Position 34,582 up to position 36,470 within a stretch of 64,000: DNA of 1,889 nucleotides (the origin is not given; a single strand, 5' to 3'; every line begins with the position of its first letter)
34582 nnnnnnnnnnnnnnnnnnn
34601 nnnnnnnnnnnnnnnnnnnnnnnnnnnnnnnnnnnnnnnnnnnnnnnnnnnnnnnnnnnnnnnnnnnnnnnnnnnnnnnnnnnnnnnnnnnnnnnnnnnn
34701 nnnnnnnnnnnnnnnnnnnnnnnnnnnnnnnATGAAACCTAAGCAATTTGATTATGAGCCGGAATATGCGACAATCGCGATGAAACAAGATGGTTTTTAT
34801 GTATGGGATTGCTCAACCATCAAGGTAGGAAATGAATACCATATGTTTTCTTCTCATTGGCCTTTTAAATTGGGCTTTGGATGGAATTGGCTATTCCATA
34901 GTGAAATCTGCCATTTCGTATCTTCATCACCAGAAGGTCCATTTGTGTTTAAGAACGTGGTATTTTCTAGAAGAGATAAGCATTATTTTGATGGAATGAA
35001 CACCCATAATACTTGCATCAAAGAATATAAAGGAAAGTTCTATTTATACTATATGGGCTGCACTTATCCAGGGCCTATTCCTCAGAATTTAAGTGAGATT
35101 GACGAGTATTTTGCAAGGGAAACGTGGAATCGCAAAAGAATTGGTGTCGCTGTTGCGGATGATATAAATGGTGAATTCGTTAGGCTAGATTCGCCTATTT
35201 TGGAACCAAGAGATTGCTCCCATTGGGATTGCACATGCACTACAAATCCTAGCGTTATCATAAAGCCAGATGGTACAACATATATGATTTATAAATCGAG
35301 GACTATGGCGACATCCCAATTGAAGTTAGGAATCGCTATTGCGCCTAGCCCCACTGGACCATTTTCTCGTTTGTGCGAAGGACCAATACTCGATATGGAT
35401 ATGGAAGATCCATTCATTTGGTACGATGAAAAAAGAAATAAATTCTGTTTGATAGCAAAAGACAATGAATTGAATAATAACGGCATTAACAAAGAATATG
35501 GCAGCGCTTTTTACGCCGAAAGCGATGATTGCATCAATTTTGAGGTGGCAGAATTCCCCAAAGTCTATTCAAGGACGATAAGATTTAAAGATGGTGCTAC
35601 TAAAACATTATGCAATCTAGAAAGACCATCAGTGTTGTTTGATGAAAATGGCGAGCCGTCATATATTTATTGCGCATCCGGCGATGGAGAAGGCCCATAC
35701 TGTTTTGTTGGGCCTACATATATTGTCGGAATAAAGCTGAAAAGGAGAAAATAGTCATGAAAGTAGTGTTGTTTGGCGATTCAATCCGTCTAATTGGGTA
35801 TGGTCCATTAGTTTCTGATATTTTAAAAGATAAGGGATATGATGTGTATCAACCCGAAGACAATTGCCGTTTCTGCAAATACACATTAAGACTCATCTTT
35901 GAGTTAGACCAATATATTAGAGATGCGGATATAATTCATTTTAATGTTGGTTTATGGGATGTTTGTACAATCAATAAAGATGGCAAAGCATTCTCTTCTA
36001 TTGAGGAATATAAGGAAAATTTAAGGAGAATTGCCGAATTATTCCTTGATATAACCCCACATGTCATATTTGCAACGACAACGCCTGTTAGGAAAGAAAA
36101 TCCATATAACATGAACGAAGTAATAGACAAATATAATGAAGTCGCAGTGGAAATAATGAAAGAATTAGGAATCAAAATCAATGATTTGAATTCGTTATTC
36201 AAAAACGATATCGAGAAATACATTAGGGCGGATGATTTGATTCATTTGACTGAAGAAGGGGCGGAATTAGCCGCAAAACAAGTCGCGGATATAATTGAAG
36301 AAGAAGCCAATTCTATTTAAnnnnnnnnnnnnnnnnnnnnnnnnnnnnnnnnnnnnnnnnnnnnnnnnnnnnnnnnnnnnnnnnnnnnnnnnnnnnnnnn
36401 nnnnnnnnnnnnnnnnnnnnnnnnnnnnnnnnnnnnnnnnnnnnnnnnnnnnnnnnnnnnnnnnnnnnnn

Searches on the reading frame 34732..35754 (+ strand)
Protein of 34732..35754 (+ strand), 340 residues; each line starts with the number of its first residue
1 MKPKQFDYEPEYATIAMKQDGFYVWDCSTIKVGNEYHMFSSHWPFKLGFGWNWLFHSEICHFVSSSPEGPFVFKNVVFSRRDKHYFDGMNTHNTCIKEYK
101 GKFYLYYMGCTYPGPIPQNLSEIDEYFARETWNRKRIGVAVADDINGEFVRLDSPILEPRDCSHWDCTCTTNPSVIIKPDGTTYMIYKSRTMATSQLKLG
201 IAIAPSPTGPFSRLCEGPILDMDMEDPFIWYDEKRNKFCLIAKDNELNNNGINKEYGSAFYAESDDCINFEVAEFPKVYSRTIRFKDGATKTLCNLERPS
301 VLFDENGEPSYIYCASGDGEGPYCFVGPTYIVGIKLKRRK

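Call 15: search_protein_families(library=pfam, proteins=[window:34732-35754:+])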
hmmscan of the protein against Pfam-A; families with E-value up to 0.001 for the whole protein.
window:34732-35754:+ (340 aa): 1 family
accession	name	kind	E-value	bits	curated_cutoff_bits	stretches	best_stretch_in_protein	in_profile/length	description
PF04616.20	Glyco_hydro_43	-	3.7e-10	40.1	32.2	1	83-186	58-137/288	Glycosyl hydrolases family 43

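Call 65: find_encoding_contigs(protein=window:34732-35754:+, flank=6000, max_places=8)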
Protein window:34732-35754:+ (340 aa): 6 contigs read that carry it; 1 place shown.
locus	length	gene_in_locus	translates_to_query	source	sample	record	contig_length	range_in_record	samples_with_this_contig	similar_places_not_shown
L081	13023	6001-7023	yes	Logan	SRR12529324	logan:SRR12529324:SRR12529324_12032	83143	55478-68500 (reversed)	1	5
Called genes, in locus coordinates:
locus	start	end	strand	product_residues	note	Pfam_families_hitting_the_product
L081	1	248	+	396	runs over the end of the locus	PF02655:ATP-grasp_3 (weak), PF02786:CPSase_L_D2 (weak), PF13535:ATP-grasp_4 (weak)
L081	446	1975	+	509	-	PF00860:Xan_ur_permease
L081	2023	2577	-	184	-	PF00156:Pribosyltran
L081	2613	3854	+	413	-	-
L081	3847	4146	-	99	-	PF01381:HTH_3, PF12844:HTH_19, PF13443:HTH_26 (weak), PF13560:HTH_31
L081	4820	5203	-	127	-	-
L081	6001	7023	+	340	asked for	PF04616:Glyco_hydro_43 (faint)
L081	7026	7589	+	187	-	PF00657:Lipase_GDSL (weak), PF13472:Lipase_GDSL_2, PF16822:ALGX (weak)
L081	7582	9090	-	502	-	-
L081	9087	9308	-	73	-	-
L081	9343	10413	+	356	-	PF12146:Hydrolase_4, PF00561:Abhydrolase_1 (weak)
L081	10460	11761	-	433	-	PF03952:Enolase_N, PF00113:Enolase_C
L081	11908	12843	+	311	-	PF22882:GT-D-like (faint)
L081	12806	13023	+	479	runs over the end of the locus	-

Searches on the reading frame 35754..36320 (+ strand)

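Call 15: search_protein_families(library=pfam, proteins=[window:35754-36320:+])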
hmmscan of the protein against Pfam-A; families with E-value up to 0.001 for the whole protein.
window:35754-36320:+ (188 aa): 4 families
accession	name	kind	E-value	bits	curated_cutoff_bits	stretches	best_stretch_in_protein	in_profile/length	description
PF13472.12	Lipase_GDSL_2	-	2.2e-08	35.2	32.9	1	57-172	62-178/178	GDSL-like Lipase/Acylhydrolase family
PF00657.28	Lipase_GDSL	-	6.4e-06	26.9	23.6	1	54-177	73-208/208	GDSL-like Lipase/Acylhydrolase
PF16822.11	ALGX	-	1.4e-05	25.3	26.5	1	125-184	73-133/268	SGNH hydrolase-like domain, acetyltransferase AlgX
PF04311.20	DUF459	-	0.0001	22.2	27.2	0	84-178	91-195/197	Protein of unknown function (DUF459)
